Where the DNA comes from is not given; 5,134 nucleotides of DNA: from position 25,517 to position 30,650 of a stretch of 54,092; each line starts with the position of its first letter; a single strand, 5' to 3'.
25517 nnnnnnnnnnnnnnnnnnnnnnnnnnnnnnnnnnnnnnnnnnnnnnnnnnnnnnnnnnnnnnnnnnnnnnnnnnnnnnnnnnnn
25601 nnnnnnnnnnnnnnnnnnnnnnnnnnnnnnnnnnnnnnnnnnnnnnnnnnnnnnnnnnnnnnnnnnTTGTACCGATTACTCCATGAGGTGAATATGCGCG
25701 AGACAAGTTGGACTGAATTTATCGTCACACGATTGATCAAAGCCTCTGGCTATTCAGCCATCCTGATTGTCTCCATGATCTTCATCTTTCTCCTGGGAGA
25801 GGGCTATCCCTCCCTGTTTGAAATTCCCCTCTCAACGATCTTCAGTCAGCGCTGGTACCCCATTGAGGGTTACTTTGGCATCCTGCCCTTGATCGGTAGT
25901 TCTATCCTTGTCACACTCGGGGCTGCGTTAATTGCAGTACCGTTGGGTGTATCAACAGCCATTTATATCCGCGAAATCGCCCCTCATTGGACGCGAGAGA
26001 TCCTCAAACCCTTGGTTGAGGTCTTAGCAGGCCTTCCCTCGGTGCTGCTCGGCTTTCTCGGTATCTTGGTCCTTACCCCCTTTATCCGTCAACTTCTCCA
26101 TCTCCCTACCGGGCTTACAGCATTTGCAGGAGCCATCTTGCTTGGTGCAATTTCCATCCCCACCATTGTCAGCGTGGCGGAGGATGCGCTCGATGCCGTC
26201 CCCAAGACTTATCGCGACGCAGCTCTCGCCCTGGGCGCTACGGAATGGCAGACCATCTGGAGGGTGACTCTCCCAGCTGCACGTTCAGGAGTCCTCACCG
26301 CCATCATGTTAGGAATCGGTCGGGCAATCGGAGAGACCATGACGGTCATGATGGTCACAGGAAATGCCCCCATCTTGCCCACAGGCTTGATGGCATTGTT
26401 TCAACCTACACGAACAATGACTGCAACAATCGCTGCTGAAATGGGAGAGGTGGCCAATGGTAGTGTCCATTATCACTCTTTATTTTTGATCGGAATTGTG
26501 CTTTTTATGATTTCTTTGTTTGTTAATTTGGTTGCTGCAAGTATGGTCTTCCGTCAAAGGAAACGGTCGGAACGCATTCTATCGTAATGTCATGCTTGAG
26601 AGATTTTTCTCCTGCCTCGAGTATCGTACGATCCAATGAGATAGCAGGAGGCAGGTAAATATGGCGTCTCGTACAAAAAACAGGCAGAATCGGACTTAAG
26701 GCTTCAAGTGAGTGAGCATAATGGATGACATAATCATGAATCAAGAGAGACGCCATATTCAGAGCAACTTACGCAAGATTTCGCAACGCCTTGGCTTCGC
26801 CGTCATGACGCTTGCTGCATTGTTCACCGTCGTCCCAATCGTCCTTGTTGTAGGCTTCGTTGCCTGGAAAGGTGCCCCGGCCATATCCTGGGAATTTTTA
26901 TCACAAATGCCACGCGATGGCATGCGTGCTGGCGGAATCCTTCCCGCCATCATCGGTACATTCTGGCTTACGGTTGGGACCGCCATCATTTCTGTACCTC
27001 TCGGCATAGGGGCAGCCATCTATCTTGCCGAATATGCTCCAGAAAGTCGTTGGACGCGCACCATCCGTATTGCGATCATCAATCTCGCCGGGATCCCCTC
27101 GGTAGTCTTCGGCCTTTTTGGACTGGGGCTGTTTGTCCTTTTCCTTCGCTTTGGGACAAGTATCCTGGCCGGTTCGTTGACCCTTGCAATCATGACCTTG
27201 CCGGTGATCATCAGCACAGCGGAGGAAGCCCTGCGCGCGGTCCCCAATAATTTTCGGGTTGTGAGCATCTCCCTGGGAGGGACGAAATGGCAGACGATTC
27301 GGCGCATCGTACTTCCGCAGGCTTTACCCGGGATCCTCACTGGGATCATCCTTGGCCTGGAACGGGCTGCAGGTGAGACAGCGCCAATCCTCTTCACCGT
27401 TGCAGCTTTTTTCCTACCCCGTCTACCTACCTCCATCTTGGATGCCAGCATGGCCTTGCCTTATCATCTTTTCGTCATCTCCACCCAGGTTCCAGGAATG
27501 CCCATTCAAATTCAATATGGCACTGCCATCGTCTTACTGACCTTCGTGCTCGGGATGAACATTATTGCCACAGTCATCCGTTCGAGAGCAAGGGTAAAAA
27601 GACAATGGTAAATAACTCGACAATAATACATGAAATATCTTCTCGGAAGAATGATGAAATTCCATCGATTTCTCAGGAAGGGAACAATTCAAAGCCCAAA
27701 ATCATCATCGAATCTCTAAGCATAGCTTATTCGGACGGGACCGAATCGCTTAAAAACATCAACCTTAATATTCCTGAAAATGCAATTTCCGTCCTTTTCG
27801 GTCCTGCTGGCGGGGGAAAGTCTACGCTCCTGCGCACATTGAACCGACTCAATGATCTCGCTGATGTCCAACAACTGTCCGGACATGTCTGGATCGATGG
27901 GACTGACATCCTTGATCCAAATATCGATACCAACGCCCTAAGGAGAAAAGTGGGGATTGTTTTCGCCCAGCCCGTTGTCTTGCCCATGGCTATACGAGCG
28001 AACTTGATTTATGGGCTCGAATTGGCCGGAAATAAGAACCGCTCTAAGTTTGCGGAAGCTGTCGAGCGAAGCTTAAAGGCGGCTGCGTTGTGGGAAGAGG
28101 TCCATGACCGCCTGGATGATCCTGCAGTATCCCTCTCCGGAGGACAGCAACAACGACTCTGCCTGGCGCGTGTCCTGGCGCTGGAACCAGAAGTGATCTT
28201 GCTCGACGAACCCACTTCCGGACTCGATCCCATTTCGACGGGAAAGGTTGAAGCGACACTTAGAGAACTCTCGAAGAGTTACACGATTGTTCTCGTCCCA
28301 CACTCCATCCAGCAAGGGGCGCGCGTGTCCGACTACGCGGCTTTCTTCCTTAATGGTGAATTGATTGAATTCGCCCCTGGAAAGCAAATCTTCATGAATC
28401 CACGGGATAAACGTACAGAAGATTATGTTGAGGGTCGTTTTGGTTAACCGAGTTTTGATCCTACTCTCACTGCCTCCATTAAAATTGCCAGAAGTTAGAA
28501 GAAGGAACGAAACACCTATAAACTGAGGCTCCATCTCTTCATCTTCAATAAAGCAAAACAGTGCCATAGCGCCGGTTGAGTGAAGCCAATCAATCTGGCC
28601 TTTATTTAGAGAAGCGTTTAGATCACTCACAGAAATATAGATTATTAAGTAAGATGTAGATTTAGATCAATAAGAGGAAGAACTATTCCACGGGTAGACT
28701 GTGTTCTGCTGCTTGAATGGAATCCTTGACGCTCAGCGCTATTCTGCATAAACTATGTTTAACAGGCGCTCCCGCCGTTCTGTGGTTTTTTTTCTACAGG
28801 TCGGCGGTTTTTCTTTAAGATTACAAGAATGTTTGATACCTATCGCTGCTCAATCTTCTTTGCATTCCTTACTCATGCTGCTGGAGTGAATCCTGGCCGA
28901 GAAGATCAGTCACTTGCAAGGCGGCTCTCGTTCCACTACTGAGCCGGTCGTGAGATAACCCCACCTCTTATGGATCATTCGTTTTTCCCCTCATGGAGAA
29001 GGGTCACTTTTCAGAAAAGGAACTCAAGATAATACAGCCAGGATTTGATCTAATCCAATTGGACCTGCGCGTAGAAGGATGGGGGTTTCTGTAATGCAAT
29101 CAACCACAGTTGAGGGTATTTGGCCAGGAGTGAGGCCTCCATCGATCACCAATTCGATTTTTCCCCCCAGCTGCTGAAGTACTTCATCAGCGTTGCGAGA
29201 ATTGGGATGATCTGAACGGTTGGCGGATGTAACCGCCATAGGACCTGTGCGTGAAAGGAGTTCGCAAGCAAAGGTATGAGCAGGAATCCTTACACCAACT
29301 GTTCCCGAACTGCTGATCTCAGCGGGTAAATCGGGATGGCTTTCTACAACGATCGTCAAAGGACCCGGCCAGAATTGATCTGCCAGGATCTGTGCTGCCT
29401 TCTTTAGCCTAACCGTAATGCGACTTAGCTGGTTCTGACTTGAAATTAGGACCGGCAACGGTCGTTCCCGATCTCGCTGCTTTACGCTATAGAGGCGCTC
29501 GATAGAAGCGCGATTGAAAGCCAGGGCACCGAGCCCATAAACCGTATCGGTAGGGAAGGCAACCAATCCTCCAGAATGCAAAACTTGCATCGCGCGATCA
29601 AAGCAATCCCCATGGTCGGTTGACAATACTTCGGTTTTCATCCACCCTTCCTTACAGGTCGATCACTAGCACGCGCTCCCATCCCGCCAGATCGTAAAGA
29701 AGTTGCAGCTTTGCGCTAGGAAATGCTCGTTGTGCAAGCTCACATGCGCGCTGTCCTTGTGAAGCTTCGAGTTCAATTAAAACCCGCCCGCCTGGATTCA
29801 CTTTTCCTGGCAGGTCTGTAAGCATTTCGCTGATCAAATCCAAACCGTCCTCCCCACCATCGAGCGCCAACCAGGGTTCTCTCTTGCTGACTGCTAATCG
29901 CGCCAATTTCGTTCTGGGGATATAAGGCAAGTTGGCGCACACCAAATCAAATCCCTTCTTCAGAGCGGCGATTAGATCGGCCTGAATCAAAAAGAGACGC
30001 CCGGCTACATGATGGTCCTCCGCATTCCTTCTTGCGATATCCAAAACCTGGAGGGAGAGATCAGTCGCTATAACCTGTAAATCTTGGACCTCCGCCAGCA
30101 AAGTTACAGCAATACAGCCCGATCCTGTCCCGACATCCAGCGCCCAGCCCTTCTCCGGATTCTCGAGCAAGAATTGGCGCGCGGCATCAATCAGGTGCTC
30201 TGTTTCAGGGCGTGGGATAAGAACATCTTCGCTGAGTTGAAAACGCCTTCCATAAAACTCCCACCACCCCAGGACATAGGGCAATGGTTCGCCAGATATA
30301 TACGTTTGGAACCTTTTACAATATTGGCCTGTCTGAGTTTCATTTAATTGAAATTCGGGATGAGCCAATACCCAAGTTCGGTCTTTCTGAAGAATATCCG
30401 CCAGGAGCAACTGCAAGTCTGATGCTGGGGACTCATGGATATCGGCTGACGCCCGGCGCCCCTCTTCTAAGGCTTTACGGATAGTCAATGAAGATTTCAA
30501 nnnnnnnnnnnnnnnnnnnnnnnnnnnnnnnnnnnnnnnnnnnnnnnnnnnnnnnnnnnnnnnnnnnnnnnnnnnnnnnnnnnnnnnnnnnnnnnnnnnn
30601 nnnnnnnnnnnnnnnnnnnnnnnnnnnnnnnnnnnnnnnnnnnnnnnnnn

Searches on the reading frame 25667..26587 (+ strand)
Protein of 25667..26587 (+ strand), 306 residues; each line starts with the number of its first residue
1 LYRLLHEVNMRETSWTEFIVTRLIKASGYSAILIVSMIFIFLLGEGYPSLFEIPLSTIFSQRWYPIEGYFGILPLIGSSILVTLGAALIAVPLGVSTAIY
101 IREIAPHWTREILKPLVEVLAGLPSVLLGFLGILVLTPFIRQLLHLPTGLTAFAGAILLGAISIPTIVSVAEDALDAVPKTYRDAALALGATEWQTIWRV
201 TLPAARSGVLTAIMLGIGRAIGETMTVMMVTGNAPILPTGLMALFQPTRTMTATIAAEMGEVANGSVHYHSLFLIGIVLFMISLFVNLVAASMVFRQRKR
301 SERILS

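Call 26: search_protein_families(library=pfam, proteins=[window:25667-26587:+], max_evalue=0.00001)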
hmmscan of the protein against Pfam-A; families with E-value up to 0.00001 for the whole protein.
window:25667-26587:+ (306 aa): 1 family
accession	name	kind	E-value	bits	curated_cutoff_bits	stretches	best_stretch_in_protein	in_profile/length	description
PF00528.27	BPD_transp_1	-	1.4e-19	71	26.4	1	91-292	2-177/184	Binding-protein-dependent transport system inner membrane component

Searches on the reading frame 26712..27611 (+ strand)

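Call 26: search_protein_families(library=pfam, proteins=[window:26712-27611:+], max_evalue=0.00001)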
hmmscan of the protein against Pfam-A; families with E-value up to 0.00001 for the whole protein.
window:26712-27611:+ (299 aa): 1 family
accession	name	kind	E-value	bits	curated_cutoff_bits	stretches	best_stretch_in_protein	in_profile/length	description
PF00528.27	BPD_transp_1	-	2.5e-16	60.4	26.4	1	98-294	1-183/184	Binding-protein-dependent transport system inner membrane component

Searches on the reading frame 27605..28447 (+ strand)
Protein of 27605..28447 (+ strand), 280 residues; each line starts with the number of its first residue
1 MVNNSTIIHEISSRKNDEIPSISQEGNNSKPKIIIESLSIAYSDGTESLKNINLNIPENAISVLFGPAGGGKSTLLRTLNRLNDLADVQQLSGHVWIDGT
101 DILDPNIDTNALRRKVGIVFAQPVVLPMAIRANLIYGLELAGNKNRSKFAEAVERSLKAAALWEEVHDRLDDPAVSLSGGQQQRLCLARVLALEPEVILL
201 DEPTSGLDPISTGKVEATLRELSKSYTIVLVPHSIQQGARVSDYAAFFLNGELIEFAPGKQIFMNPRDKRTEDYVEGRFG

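Call 26: search_protein_families(library=pfam, proteins=[window:27605-28447:+], max_evalue=0.00001)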
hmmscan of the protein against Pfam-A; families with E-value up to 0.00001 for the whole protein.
window:27605-28447:+ (280 aa): 2 families
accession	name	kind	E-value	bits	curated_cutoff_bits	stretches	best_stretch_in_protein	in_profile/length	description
PF00005.33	ABC_tran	-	6.3e-28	98.5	25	1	49-205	1-137/137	ABC transporter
PF13304.12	AAA_21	-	4.3e-09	37.3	27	0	151-218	212-278/304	AAA domain, putative AbiEii toxin, Type IV TA system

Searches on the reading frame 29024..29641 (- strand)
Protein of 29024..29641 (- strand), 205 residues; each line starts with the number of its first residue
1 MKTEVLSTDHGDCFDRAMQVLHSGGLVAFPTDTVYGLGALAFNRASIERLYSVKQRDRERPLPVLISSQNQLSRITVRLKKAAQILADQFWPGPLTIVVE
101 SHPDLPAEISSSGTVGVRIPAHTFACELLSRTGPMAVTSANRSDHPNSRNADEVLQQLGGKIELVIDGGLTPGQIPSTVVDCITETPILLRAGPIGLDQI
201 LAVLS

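Call 29: search_protein_families(library=pfam, proteins=[window:29024-29641:-], max_evalue=0.00001)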
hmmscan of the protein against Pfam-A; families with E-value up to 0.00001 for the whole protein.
window:29024-29641:- (205 aa): 1 family
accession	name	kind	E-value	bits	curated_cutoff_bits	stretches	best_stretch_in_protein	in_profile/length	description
PF01300.24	Sua5_yciO_yrdC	-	8.3e-55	185.5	25.1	1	19-193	1-178/178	Telomere recombination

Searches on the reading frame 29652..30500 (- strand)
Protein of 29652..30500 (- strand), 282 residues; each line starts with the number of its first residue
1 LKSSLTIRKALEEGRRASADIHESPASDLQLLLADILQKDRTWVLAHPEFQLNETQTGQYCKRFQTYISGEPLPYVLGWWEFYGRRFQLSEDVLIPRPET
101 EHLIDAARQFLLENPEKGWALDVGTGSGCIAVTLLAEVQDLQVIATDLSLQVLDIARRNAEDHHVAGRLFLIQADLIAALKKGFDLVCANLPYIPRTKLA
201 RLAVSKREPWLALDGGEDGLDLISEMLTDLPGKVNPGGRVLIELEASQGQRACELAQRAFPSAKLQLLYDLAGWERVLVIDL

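Call 29: search_protein_families(library=pfam, proteins=[window:29652-30500:-], max_evalue=0.00001)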
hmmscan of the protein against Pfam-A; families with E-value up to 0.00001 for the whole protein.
window:29652-30500:- (282 aa): 5 families
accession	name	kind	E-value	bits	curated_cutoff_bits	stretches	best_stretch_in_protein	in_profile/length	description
PF17827.6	PrmC_N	-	8.1e-12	46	23.4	1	10-78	2-71/71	PrmC N-terminal domain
PF05175.20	MTS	-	3.1e-11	43.6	23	1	104-193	16-108/170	Methyltransferase small domain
PF13649.12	Methyltransf_25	-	2.3e-09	38.2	27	1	121-200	2-83/97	Methyltransferase domain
PF08242.18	Methyltransf_12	-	1e-06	29.8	30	1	121-190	1-72/98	Methyltransferase domain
PF06325.19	PrmA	-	2.2e-06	27.8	22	1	119-191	164-234/296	Ribosomal protein L11 methyltransferase (PrmA)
